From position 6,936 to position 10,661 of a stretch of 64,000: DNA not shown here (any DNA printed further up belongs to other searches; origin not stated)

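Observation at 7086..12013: Candidate undescribed synthase-dependent polysaccharide system: HAS/NodC-like GT2 fused to a doubly anchored beta-helix, coupled to an AlgE/AlgG-type epimerase-like lipoprotein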

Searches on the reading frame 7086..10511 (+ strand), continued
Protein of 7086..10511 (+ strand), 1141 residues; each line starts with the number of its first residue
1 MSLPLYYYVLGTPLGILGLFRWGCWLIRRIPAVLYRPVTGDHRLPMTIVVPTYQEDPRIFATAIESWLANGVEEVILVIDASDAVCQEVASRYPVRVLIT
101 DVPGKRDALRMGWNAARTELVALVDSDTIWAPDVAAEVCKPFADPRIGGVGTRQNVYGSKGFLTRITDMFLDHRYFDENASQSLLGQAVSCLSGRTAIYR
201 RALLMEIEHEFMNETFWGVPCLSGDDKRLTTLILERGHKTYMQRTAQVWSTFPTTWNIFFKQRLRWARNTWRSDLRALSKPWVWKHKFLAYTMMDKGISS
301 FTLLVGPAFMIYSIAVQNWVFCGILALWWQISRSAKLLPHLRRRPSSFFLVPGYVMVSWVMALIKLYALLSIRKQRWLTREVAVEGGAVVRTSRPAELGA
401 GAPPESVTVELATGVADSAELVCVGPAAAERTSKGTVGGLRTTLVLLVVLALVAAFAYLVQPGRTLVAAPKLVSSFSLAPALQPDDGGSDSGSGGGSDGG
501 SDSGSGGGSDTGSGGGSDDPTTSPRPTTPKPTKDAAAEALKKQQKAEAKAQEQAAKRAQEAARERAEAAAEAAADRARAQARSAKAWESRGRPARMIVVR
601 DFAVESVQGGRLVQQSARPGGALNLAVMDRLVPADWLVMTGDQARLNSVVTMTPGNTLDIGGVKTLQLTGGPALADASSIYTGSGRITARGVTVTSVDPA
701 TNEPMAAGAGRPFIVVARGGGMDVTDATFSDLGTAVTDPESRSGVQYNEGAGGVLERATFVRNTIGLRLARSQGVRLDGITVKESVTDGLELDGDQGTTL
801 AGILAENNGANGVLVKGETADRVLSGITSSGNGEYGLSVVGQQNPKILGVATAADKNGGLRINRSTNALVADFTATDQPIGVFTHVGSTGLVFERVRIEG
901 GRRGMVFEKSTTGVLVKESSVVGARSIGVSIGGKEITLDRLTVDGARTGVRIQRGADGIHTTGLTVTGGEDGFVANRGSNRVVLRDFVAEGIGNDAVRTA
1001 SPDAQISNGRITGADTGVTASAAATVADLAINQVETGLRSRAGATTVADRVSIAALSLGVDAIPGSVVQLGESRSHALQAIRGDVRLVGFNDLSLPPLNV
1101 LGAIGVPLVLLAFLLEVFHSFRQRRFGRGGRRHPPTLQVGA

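Call 16: find_encoding_contigs(protein=P0006, flank=6000, max_places=2)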
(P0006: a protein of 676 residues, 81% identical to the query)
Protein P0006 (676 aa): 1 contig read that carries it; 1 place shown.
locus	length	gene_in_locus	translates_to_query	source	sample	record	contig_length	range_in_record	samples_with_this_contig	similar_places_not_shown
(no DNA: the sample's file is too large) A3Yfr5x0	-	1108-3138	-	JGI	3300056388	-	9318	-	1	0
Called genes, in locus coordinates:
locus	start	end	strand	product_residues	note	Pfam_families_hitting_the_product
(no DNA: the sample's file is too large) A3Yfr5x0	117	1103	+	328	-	PF03721:UDPG_MGDP_dh_N, PF00984:UDPG_MGDP_dh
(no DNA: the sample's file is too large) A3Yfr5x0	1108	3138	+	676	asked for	PF13506:Glyco_transf_21, PF03142:Chitin_synth_2 (faint), PF13641:Glyco_tranf_2_3, PF00535:Glycos_transf_2, PF13632:Glyco_trans_2_3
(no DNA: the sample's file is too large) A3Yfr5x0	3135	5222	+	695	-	PF13229:Beta_helix (weak), PF05048:NosD (faint), PF13229:Beta_helix (weak)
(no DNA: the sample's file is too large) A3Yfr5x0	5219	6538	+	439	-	PF13229:Beta_helix, PF05048:NosD, PF13229:Beta_helix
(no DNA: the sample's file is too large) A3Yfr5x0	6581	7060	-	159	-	PF07883:Cupin_2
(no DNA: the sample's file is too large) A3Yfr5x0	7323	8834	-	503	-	PF00999:Na_H_Exchanger, PF02080:TrkA_C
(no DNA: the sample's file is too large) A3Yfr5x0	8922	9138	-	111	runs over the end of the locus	-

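Call 17: find_encoding_contigs(protein=P0003, flank=8000, max_places=2)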
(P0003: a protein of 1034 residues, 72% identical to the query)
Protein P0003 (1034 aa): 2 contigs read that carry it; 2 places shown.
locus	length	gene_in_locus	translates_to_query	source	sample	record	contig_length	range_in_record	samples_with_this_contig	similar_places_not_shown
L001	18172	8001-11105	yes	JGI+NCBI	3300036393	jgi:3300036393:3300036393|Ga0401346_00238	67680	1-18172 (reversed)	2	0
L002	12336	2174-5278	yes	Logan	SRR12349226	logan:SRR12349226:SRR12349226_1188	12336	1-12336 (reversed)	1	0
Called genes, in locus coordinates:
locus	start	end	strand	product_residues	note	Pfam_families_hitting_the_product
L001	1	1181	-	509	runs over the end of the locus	PF01935:DUF87 (weak), PF05872:HerA_C, PF13401:AAA_22 (faint)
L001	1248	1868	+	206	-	PF00929:RNase_T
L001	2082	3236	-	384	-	PF17964:Big_10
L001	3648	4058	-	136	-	PF12680:SnoaL_2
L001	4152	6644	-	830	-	PF00270:DEAD, PF00271:Helicase_C, PF08482:HrpB_C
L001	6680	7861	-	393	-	PF01139:RtcB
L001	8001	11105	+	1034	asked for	PF13506:Glyco_transf_21, PF00535:Glycos_transf_2, PF13641:Glyco_tranf_2_3, PF13632:Glyco_trans_2_3, PF05048:NosD (faint), PF13229:Beta_helix (faint)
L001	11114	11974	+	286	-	PF08787:Alginate_lyase2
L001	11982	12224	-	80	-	-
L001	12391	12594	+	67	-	-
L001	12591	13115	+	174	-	PF21806:DUF6879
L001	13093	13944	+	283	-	PF12844:HTH_19 (weak), PF13560:HTH_31, PF01381:HTH_3, PF19054:DUF5753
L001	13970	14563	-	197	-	PF00440:TetR_N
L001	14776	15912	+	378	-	PF17198:AveC_like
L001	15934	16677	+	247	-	-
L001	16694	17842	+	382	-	PF17198:AveC_like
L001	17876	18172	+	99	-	?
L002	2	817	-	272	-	?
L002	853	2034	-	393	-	PF01139:RtcB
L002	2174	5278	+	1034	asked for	PF13506:Glyco_transf_21, PF00535:Glycos_transf_2, PF13641:Glyco_tranf_2_3, PF13632:Glyco_trans_2_3, PF05048:NosD (faint), PF13229:Beta_helix (faint)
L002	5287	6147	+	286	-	PF08787:Alginate_lyase2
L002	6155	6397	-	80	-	-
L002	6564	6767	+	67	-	-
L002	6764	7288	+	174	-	PF21806:DUF6879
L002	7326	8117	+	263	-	PF01381:HTH_3, PF13560:HTH_31, PF19054:DUF5753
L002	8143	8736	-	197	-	PF00440:TetR_N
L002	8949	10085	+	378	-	PF17198:AveC_like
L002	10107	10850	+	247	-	-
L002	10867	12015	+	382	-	PF17198:AveC_like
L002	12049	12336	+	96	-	?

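Call 18: find_encoding_contigs(protein=P0017, flank=8000, max_places=2)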
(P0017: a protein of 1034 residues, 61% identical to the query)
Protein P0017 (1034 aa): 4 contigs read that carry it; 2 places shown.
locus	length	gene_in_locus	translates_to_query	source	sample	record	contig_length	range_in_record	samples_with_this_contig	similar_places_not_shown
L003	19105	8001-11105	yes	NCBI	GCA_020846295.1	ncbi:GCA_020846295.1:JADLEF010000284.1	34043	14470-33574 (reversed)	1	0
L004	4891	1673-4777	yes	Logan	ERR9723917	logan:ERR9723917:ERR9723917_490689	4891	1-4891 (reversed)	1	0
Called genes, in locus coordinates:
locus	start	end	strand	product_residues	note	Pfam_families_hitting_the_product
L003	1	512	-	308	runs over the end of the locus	PF00296:Bac_luciferase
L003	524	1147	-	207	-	PF05908:Gamma_PGA_hydro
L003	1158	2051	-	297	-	PF02683:DsbD_TM, PF11139:SfLAP (weak)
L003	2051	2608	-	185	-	PF00578:AhpC-TSA, PF08534:Redoxin, PF00085:Thioredoxin, PF13098:Thioredoxin_2, PF13905:Thioredoxin_8 (weak)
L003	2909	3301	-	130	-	PF02467:Whib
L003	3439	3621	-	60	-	-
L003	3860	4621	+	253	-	PF01643:Acyl-ACP_TE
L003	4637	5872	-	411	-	PF00753:Lactamase_B, PF19583:ODP (weak)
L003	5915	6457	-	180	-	PF00929:RNase_T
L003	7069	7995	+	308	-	PF03721:UDPG_MGDP_dh_N, PF00984:UDPG_MGDP_dh, PF14833:NAD_binding_11 (weak)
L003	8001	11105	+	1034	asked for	PF13506:Glyco_transf_21, PF00535:Glycos_transf_2, PF13641:Glyco_tranf_2_3, PF13632:Glyco_trans_2_3, PF13229:Beta_helix, PF05048:NosD, PF13229:Beta_helix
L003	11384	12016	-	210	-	PF09335:VTT_dom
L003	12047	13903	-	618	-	PF00009:GTP_EFTU, PF01926:MMR_HSR1 (weak), PF03144:GTP_EFTU_D2 (weak), PF22042:EF-G_D2, PF00679:EFG_C, PF21018:BipA_C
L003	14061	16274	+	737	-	PF00089:Trypsin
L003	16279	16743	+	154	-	PF00692:dUTPase, PF22769:DCD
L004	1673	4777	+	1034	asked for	PF13506:Glyco_transf_21, PF00535:Glycos_transf_2, PF13641:Glyco_tranf_2_3, PF13632:Glyco_trans_2_3, PF13229:Beta_helix, PF05048:NosD, PF13229:Beta_helix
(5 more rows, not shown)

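Call 25: find_related_loci(query=A1, collection=genome_contigs, flank=10000)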
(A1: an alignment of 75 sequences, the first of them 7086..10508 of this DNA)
Query A1 (1141 aa) in genome_contigs; peptide patterns used: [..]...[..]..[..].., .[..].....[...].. (x = any residue, [..] = any of these).
386 stretches matched a pattern; 372 encode a relative of the query (tblastn E <= 1e-3); the best 80 are kept; 78 distinct loci.
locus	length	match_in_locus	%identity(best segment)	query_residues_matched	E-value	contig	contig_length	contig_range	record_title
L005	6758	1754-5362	85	1-1120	0e+0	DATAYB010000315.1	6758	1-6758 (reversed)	MAG TPA_asm: Pseudonocardia sp. isolate SMAG_U5668 k141_1177398, whole genome shotgun sequence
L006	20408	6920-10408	91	1-1141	0e+0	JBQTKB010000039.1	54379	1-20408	MAG: Pseudonocardia sp. isolate SAW77 c_000000439786, whole genome shotgun sequence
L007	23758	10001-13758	85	1-1119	0e+0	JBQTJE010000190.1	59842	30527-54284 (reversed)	MAG: Pseudonocardia sp. isolate SAW28 c_000000060270, whole genome shotgun sequence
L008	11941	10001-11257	80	1-419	0e+0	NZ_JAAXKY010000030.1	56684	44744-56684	Pseudonocardia xinjiangensis strain JCM 11839 NODE_30_length_56684_cov_18.537635, whole genome shotgun sequence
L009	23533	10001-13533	81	1-1135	0e+0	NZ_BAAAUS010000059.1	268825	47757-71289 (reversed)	Pseudonocardia yunnanensis strain JCM 9330 sequence59, whole genome shotgun sequence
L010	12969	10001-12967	83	1-890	0e+0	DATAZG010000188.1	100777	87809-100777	MAG TPA_asm: Pseudonocardia sp. isolate SMAG_U5699 k141_4022358, whole genome shotgun sequence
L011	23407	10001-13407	85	1-1121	0e+0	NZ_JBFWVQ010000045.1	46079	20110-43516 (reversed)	MAG: Pseudonocardia sp. isolate CA_2019_TPBF_98 NODE_4967_length_46079_cov_12.488836_TPBF, whole genome shotgun sequence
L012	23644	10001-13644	84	1-1140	0e+0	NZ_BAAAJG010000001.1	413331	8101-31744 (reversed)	Pseudonocardia aurantiaca strain JCM 11838 sequence01, whole genome shotgun sequence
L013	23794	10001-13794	81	1-1141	0e+0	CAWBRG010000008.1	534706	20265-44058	MAG: uncultured Actinomycetota bacterium isolate MFD00392.bin.2.300 genome assembly, contig: contig_4043, whole genome s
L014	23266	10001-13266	83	1-1121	0e+0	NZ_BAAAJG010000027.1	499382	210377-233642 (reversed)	Pseudonocardia aurantiaca strain JCM 11838 sequence27, whole genome shotgun sequence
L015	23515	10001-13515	80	1-1126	0e+0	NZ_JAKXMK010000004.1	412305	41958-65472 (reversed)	Pseudonocardia alaniniphila strain Y-16303 contig4, whole genome shotgun sequence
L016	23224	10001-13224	81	1-1141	0e+0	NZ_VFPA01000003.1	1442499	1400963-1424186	Pseudonocardia kunmingensis strain DSM 45301 Ga0264272_103, whole genome shotgun sequence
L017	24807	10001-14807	81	1-1141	0e+0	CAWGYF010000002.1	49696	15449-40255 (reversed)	MAG: uncultured Actinomycetota bacterium isolate MFD02416.bin.2.141 genome assembly, contig: contig_100191, whole genome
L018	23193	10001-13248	77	1-1140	0e+0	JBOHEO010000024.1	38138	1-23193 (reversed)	MAG: Pseudonocardia sp. isolate SD8039_metabat2.bin.5 NODE_25_length_38138_cov_2.536345, whole genome shotgun sequence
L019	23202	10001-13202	81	1-1121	0e+0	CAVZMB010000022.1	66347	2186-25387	MAG: uncultured Actinomycetota bacterium isolate MFD06742.bin.2.297 genome assembly, contig: contig_69145, whole genome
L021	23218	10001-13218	81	1-1141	0e+0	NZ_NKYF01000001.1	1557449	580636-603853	Pseudonocardia sp. MH-G8 Scaffold1, whole genome shotgun sequence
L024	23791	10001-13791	81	1-1141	0e+0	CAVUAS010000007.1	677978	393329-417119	MAG: uncultured Actinomycetota bacterium isolate MFD01721.bin.1.365 genome assembly, contig: contig_19249, whole genome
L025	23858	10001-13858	81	1-1141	0e+0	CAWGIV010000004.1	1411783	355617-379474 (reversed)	MAG: uncultured Actinomycetota bacterium isolate MFD09603.bin.2.264 genome assembly, contig: contig_1900, whole genome s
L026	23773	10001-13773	81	1-1141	0e+0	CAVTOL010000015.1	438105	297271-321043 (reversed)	MAG: uncultured Actinomycetota bacterium isolate MFD00822.bin.1.230 genome assembly, contig: contig_15719, whole genome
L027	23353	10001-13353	79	1-1141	0e+0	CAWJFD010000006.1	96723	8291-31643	MAG: uncultured Actinomycetota bacterium isolate MFD09212.bin.2.31 genome assembly, contig: contig_17691, whole genome s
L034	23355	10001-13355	81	1-1141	0e+0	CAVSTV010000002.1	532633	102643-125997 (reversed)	MAG: uncultured Actinomycetota bacterium isolate MFD09212.bin.1.244 genome assembly, contig: contig_1842, whole genome s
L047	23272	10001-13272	76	1-1141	0e+0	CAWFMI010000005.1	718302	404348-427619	MAG: uncultured Actinomycetota bacterium isolate MFD04212.bin.1.214 genome assembly, contig: contig_2440, whole genome s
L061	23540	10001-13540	62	1-1125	0e+0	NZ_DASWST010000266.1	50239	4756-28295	MAG: Pseudonocardia sp. isolate SMAG_U3556 k141_947256, whole genome shotgun sequence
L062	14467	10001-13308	76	1-1125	0e+0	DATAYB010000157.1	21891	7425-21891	MAG TPA_asm: Pseudonocardia sp. isolate SMAG_U5668 k141_632750, whole genome shotgun sequence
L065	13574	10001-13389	77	1-1125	0e+0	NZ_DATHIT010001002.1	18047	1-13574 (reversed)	MAG: Pseudonocardia sp. isolate SMAG_U12533 k141_718355, whole genome shotgun sequence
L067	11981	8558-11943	74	1-1125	0e+0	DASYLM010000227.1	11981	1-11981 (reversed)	MAG TPA_asm: Pseudonocardia sp. isolate SMAG_U4348 k141_3771618, whole genome shotgun sequence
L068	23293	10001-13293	76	1-1125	0e+0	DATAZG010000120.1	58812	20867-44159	MAG TPA_asm: Pseudonocardia sp. isolate SMAG_U5699 k141_1900534, whole genome shotgun sequence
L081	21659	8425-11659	71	1-1125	0e+0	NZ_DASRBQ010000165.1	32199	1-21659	MAG: Actinocrinis sp. isolate SMAG_U9931 k141_502506, whole genome shotgun sequence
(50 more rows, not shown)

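Call 53: find_encoding_contigs(protein=P0079, flank=6000, max_places=2)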
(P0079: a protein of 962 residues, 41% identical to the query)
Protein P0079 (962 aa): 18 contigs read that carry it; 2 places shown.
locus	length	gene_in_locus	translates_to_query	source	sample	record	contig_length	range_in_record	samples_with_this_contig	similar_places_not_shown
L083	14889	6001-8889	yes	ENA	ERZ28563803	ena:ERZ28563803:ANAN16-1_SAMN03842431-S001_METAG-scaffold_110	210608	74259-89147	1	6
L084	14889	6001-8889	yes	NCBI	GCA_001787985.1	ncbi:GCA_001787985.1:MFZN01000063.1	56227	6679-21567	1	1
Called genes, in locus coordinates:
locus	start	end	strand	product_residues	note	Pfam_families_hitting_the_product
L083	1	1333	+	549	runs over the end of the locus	-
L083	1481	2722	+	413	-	-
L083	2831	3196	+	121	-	PF05635:23S_rRNA_IVP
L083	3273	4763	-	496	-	-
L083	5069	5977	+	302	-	PF03721:UDPG_MGDP_dh_N, PF00984:UDPG_MGDP_dh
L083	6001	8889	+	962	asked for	PF13506:Glyco_transf_21, PF00535:Glycos_transf_2, PF13641:Glyco_tranf_2_3, PF13632:Glyco_trans_2_3, PF13229:Beta_helix, PF05048:NosD, PF13229:Beta_helix, PF05048:NosD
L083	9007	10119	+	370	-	PF22842:Pel9A-like_beta_helix, PF13229:Beta_helix (weak)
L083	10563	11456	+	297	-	-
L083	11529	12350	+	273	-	-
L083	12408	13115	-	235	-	-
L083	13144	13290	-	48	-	-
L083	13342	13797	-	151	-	PF00293:NUDIX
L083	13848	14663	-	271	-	PF00702:Hydrolase (faint), PF05116:S6PP (faint), PF08282:Hydrolase_3, PF12710:HAD (faint)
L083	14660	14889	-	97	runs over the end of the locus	-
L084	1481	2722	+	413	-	-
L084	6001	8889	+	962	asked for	PF13506:Glyco_transf_21, PF00535:Glycos_transf_2, PF13641:Glyco_tranf_2_3, PF13632:Glyco_trans_2_3, PF13229:Beta_helix, PF05048:NosD, PF13229:Beta_helix, PF05048:NosD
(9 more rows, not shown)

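Call 54: find_encoding_contigs(protein=P0105, flank=6000, max_places=1)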
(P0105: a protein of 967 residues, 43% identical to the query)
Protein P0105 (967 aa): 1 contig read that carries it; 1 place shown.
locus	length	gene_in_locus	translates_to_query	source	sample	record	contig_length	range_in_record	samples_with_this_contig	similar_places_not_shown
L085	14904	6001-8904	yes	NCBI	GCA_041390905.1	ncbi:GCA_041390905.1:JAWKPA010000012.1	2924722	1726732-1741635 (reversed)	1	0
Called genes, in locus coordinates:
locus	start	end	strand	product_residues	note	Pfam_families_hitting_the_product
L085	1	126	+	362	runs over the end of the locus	PF00574:CLP_protease (weak), PF25145:NfeD1b_N, PF01343:Peptidase_S49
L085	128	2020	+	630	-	PF14307:Glyco_tran_WbsX (faint), PF16317:Glyco_hydro_99, PF03659:Glyco_hydro_71, PF01476:LysM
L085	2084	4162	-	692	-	PF00754:F5_F8_type_C, PF22633:F5_F8_type_C_2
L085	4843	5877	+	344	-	PF03721:UDPG_MGDP_dh_N, PF00984:UDPG_MGDP_dh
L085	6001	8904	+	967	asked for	PF13506:Glyco_transf_21, PF00535:Glycos_transf_2, PF13641:Glyco_tranf_2_3, PF13632:Glyco_trans_2_3, PF13229:Beta_helix, PF05048:NosD, PF13229:Beta_helix, PF05048:NosD, +1 more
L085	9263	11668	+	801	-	PF04069:OpuAC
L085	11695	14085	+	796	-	PF03170:CBM_BcsB_1st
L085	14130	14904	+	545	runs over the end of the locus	PF00069:Pkinase, PF01636:APH (faint), PF07714:PK_Tyr_Ser-Thr, PF14531:Kinase-like (weak)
